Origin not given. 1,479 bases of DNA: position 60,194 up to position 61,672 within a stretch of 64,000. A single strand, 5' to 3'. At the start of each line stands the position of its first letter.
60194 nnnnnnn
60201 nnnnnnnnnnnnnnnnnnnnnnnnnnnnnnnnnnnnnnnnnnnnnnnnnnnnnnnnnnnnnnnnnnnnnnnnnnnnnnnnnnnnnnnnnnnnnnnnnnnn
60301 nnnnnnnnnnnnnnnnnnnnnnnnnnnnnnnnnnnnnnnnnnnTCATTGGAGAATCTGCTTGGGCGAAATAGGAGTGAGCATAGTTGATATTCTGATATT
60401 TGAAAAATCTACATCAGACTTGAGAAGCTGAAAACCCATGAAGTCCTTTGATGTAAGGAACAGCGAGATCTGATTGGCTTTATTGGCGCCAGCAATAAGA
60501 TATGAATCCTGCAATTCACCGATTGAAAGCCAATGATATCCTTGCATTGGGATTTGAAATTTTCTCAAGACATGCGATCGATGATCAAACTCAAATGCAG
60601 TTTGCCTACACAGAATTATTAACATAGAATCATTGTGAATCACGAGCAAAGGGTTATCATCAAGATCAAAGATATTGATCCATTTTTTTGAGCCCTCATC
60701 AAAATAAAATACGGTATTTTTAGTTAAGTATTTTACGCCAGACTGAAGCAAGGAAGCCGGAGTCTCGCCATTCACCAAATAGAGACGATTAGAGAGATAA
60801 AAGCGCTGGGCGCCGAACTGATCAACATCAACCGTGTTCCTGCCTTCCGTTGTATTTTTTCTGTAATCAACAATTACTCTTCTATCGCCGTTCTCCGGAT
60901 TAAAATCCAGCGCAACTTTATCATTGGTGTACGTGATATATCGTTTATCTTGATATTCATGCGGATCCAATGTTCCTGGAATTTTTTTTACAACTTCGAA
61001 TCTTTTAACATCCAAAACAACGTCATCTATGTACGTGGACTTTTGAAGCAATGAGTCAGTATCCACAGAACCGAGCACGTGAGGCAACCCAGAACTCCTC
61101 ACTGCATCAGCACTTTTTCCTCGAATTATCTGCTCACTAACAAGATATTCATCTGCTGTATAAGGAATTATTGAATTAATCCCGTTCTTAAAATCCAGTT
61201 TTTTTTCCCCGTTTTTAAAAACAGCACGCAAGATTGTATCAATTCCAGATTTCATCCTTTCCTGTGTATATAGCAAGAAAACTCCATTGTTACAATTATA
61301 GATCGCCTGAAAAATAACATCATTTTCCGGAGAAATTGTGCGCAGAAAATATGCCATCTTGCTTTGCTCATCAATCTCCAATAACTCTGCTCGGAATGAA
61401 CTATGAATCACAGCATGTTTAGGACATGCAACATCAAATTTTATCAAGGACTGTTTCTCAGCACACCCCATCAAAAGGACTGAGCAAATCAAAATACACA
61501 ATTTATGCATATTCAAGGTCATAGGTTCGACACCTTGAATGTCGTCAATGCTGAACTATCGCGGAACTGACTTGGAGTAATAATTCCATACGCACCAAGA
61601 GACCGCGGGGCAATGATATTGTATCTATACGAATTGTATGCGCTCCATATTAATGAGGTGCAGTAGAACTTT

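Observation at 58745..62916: Low-GC island encoding a self-contained operon of three lipoproteins (papain-fold hydrolase, unknown protein, kexin-like protease)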

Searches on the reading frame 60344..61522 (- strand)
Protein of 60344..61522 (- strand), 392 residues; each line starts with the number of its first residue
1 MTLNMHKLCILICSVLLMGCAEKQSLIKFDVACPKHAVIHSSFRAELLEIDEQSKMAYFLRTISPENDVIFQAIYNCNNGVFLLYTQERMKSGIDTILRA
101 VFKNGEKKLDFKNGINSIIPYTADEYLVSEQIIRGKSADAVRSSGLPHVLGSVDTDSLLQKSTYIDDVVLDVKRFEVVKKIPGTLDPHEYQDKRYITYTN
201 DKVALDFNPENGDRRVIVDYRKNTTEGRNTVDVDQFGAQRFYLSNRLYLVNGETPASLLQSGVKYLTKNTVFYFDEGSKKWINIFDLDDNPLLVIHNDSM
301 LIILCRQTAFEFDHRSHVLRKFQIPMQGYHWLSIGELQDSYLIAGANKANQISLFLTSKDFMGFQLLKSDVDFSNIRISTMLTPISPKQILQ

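Call 4: search_protein_families(library=pfam, proteins=[window:60344-61522:-], max_evalue=0.01)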
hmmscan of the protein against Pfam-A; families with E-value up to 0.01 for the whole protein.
window:60344-61522:- (392 aa): 0 families

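Call 7: search_protein_families(library=ncbifam, proteins=[window:60344-61522:-], max_evalue=0.1)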
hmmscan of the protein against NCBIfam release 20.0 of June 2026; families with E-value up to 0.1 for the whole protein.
window:60344-61522:- (392 aa): 0 families

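Call 8: search_protein_families(library=padloc, proteins=[window:60344-61522:-], max_evalue=0.1)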
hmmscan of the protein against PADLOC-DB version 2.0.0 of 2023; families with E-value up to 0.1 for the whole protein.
window:60344-61522:- (392 aa): 0 families

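Call 9: search_protein_families(library=phrogs, proteins=[window:60344-61522:-], max_evalue=0.1)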
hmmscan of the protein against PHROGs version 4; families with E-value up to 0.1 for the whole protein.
window:60344-61522:- (392 aa): 0 families

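Call 10: find_homologous_proteins(query=window:60344-61522:-, max_evalue=0.001)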
Query window:60344-61522:- (392 aa): 5 proteins with E <= 0.001 among 2931 candidates.
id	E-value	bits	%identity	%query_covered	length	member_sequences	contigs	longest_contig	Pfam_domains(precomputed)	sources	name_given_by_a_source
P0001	1.6e-261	885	100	100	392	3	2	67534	-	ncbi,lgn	-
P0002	7.7e-140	484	56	99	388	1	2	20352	-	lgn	-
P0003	3.6e-138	479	55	98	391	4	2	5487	-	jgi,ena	-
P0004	2.5e-131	456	52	99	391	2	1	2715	-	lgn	-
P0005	5.5e-88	314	58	58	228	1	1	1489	-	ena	-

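Call 13: find_encoding_contigs(protein=P0002, flank=10000, max_places=4)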
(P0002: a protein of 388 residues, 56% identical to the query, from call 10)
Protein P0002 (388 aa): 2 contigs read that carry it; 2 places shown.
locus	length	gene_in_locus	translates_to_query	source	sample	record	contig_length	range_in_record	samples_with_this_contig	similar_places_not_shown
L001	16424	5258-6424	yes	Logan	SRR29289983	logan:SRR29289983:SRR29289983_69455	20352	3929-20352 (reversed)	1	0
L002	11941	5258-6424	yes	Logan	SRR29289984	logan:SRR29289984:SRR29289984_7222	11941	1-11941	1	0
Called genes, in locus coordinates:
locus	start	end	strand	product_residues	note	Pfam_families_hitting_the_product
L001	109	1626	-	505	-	-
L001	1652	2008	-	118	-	PF02452:PemK_toxin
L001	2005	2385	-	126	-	PF01402:RHH_1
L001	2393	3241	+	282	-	PF00142:Fer4_NifH (weak), PF01656:CbiA, PF02374:ArsA_ATPase (weak), PF06564:CBP_BcsQ, PF09140:MipZ (weak), PF10609:ParA, PF13614:AAA_31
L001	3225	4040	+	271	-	PF02195:ParB_N, PF17762:HTH_ParB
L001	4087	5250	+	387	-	-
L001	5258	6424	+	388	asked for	-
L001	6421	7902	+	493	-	PF00082:Peptidase_S8, PF01483:P_proprotein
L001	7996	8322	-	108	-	PF11171:DUF2958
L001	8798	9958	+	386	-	PF00145:DNA_methylase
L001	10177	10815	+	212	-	-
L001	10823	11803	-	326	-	PF02899:Phage_int_SAM_1, PF00589:Phage_integrase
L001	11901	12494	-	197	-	-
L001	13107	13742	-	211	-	-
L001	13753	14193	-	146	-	-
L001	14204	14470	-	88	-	-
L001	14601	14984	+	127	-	-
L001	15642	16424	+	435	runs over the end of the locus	PF25199:nSTAND_NTPase5 (faint)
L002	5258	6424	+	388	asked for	-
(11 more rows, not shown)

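Call 14: find_encoding_contigs(protein=P0003, flank=10000, max_places=4)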
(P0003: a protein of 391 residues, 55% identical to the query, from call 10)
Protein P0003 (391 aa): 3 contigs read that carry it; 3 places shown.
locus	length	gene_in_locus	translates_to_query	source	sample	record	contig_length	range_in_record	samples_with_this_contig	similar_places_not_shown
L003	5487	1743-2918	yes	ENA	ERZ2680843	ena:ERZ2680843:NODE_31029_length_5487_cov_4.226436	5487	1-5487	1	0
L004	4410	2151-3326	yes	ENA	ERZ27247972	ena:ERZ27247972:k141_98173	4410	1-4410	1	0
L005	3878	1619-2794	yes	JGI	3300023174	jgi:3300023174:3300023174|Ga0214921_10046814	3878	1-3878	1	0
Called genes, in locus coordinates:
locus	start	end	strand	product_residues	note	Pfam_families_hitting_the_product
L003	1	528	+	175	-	?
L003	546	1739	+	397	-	-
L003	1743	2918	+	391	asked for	-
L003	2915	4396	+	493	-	PF00082:Peptidase_S8, PF01483:P_proprotein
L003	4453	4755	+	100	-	-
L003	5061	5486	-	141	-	?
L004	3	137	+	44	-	?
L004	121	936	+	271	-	PF02195:ParB_N, PF17762:HTH_ParB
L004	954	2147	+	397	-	-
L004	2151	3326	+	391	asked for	-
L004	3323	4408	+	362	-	?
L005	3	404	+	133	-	?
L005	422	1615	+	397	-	-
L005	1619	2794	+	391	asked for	-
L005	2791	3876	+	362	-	?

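Call 15: find_encoding_contigs(protein=P0004, flank=10000, max_places=4)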
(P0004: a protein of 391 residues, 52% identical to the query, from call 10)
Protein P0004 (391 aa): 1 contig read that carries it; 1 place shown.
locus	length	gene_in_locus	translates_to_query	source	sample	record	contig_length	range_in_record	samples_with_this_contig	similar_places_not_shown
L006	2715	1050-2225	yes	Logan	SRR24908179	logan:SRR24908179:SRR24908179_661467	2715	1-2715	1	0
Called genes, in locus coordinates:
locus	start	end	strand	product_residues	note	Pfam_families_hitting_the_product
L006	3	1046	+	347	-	?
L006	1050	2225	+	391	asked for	-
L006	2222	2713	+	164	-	?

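Call 16: find_encoding_contigs(protein=P0001, flank=10000, max_places=4)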
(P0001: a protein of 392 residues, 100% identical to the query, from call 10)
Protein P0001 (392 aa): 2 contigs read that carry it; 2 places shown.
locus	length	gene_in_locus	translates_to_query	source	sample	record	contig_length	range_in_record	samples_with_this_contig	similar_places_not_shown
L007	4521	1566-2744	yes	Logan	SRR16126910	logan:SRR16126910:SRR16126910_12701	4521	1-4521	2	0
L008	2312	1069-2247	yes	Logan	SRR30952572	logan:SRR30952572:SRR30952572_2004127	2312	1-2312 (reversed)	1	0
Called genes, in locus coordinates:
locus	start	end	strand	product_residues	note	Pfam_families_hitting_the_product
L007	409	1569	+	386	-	PF05708:Peptidase_C92 (faint)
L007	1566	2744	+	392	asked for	-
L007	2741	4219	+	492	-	PF00082:Peptidase_S8, PF01483:P_proprotein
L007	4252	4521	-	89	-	?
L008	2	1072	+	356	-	?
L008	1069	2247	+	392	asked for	-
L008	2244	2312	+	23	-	?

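Call 38: predict_structure(alignment_id=A2)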
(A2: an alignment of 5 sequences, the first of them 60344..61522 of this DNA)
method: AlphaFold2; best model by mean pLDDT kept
length: 392 residues; sequences in the alignment: 5
mean_pLDDT: 48.4   pTM: 0.46
mean pLDDT of the five models: 48.4, 47.8, 44.0, 43.9, 41.2
residues with pLDDT >= 90: 0; 70-90: 77; 50-70: 81; < 50: 234
segments of 3 or more residues with pLDDT < 50: 1-34, 65-238, 254-262, 381-392
pLDDT, mean of each block of 10 residues (from residue 1): 28 25 24 53 61 76 48 38 29 29 32 36 40 32 31 32 40 42 35 31 37 39 32 42 55 48 61 61 78 58 70 78 71 68 80 80 78 62 31 25
secondary structure, 60 per line:
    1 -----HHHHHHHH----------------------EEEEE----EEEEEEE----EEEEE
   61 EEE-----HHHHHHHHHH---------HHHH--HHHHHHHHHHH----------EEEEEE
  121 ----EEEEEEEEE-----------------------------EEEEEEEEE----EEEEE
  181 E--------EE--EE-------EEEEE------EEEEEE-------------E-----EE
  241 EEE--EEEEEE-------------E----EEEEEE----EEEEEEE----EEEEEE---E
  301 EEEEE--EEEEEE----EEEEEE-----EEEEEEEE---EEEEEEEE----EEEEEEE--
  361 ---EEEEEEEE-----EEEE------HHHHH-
elements in order: H6-13 E36-40 E45-51 E56-63 H69-78 H88-91 H94-104 E115-120 E125-133 E163-171 E176-181 E203-207 E214-219 E239-243 E246-251 E270-275 E280-286 E291-296 E300-305 E308-313 E318-323 E329-336 E340-347 E352-358 E364-371 E377-380 H387-391
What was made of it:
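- On Kelch-type beta-propeller: The AF2 model is all-beta with blade-like strand groups, but mean pLDDT is 48 (call 38).
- It is disordered in the model (call 38).
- Tried and rejected: The AF2 run with only 5 sequences failed to give a usable model (call 38).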

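Call 44: search_protein_representatives(alignment_id=A2)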
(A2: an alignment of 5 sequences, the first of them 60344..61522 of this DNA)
Query: 5 sequences, 390 profile positions. Proteins with E-value up to 0.001 (for the whole library): 18; up to 1e-10: 17; up to 1e-30: 10. The best 18 are listed.
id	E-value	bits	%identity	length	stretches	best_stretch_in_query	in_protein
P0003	2.0e-221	751.1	-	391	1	1-390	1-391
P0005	2.4e-122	424.9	-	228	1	163-390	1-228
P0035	3.1e-89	315.9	-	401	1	6-389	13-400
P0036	6.9e-85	301.6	-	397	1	9-385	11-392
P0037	5.7e-80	285.4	-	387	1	11-390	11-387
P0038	6.7e-70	252.3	-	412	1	9-388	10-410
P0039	2.3e-59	217.5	-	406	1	13-385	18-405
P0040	7.4e-35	136.9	-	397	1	6-362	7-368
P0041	2.1e-33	132.1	-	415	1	7-342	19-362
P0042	9.9e-33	129.9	-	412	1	8-384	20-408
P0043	2.9e-28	115.2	-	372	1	25-381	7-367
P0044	7.6e-24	100.6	-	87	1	310-389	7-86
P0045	2.4e-23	99.0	-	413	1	15-386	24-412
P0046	2.8e-20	88.9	-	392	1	29-384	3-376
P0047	2.0e-17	79.5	-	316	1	159-383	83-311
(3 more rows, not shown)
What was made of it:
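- P2 is found nowhere outside this operon (18 representatives in 1.84e9 proteins, call 44).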

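Call 47: list_cluster_members(proteins=[window:60344-61522:-, window:58869-60347:-, window:61519-62679:-, window:57923-58744:+, window:56577-57920:+])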
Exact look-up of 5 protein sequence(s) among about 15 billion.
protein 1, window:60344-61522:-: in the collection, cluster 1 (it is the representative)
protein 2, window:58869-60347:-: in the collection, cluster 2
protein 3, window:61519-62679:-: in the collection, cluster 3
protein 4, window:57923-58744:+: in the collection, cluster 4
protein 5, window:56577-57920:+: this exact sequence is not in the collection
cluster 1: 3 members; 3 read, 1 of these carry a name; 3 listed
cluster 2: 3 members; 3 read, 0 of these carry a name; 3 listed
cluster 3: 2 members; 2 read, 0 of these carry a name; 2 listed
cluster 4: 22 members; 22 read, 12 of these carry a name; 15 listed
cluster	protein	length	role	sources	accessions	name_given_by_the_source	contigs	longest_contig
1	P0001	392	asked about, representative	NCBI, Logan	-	-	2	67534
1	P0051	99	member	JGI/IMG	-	hypothetical protein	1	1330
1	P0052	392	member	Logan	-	-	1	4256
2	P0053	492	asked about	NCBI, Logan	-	-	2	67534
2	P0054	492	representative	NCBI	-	-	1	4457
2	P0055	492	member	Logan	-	-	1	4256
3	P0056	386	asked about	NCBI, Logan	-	-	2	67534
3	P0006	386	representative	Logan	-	-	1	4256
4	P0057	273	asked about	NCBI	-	-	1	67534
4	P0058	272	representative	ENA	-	-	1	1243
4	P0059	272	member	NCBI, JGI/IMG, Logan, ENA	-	pimeloyl-ACP methyl ester carboxylesterase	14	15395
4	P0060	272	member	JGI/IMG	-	pimeloyl-ACP methyl ester carboxylesterase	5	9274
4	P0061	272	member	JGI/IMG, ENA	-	pimeloyl-ACP methyl ester carboxylesterase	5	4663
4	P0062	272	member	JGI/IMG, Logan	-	pimeloyl-ACP methyl ester carboxylesterase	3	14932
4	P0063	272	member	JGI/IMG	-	pimeloyl-ACP methyl ester carboxylesterase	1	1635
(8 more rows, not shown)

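Call 48: find_encoding_contigs(protein=P0059, flank=6000, max_places=5)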
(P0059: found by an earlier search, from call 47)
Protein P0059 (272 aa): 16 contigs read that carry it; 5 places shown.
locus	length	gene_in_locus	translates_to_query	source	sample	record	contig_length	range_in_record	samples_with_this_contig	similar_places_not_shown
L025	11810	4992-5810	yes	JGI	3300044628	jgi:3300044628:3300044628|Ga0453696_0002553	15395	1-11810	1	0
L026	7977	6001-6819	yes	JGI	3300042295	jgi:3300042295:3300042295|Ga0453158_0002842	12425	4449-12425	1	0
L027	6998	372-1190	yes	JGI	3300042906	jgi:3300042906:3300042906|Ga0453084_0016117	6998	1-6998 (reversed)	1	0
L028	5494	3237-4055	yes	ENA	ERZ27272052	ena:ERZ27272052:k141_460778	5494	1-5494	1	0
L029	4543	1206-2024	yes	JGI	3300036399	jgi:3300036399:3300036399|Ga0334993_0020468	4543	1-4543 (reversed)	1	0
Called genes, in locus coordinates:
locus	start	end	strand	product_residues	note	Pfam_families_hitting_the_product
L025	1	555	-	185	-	?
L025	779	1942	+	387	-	PF07690:MFS_1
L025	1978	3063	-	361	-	PF01264:Chorismate_synt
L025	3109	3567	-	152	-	PF00571:CBS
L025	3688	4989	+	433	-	PF01053:Cys_Met_Meta_PP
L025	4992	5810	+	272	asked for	PF00561:Abhydrolase_1, PF12146:Hydrolase_4, PF12697:Abhydrolase_6, PF00975:Thioesterase (weak)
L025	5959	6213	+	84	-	-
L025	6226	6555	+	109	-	PF02452:PemK_toxin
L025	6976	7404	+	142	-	PF01850:PIN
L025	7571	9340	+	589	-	PF00664:ABC_membrane, PF00005:ABC_tran, PF02463:SMC_N (weak)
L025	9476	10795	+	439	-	PF02812:ELFV_dehydrog_N, PF00208:ELFV_dehydrog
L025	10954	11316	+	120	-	PF05973:Gp49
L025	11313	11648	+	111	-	PF13744:HTH_37, PF01381:HTH_3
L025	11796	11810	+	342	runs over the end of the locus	PF01717:Meth_synt_2, PF01208:URO-D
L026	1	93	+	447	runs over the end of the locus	PF00890:FAD_binding_2 (weak), PF01134:GIDA (weak), PF01266:DAO (weak), PF01494:FAD_binding_3, PF03486:HI0933_like (weak), PF04820:Trp_halogenase (weak), PF07992:Pyr_redox_2, PF12831:FAD_oxidored, +3 more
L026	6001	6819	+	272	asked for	PF00561:Abhydrolase_1, PF12146:Hydrolase_4, PF12697:Abhydrolase_6, PF00975:Thioesterase (weak)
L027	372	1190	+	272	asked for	PF00561:Abhydrolase_1, PF12146:Hydrolase_4, PF12697:Abhydrolase_6, PF00975:Thioesterase (weak)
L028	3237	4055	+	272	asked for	PF00561:Abhydrolase_1, PF12146:Hydrolase_4, PF12697:Abhydrolase_6, PF00975:Thioesterase (weak)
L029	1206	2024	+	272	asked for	PF00561:Abhydrolase_1, PF12146:Hydrolase_4, PF12697:Abhydrolase_6, PF00975:Thioesterase (weak)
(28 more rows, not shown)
